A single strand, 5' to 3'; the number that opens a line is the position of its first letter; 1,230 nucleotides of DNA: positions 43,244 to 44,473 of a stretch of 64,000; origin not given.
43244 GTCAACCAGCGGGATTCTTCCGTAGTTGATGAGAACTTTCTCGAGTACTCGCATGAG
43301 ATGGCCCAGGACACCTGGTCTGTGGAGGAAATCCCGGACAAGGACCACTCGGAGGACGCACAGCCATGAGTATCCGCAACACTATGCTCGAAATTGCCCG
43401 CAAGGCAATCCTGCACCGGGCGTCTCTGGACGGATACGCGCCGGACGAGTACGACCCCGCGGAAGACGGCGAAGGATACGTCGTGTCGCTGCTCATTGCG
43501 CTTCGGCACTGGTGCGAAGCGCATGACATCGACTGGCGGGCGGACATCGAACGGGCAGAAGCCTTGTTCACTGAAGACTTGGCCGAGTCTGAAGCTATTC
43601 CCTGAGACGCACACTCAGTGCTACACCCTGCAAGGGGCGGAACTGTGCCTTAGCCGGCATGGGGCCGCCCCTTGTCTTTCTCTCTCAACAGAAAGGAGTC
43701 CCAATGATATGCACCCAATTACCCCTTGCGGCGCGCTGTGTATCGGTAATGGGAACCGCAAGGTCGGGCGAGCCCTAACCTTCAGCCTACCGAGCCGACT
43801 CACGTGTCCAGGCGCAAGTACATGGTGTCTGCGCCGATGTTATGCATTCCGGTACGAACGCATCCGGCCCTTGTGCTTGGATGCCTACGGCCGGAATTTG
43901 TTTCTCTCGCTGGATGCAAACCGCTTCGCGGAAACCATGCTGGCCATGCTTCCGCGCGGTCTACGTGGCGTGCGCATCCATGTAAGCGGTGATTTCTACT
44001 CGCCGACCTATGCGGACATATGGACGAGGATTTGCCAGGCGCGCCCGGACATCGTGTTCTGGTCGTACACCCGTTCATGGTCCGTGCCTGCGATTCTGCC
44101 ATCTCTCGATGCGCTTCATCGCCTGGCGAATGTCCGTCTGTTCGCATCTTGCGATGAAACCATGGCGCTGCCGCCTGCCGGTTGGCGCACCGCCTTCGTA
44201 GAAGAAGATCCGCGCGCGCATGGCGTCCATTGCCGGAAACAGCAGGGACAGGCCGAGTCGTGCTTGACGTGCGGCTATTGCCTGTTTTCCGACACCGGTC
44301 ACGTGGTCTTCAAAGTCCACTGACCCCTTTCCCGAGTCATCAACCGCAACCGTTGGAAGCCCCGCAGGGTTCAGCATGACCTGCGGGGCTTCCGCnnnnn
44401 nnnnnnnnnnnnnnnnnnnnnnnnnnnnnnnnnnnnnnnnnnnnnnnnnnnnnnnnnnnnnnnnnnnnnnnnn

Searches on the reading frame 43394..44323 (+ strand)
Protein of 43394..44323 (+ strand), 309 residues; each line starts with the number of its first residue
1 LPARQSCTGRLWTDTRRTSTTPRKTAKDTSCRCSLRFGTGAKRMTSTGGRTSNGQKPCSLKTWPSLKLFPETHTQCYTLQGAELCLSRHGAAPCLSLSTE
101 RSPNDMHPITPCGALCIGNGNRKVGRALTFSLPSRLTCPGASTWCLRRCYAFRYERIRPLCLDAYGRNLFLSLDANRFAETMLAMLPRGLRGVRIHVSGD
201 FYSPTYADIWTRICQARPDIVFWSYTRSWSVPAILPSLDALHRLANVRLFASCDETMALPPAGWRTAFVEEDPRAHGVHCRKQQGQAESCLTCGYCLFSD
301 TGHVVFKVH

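Call 28: search_protein_families(library=pfam, proteins=[window:43394-44323:+], max_evalue=0.001)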
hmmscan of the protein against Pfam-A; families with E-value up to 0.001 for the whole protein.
window:43394-44323:+ (309 aa): 1 family
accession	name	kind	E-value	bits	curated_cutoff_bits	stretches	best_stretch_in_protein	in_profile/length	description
PF17338.8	GP88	-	1.3e-28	100.9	24.4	1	127-258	25-165/230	Gene product 88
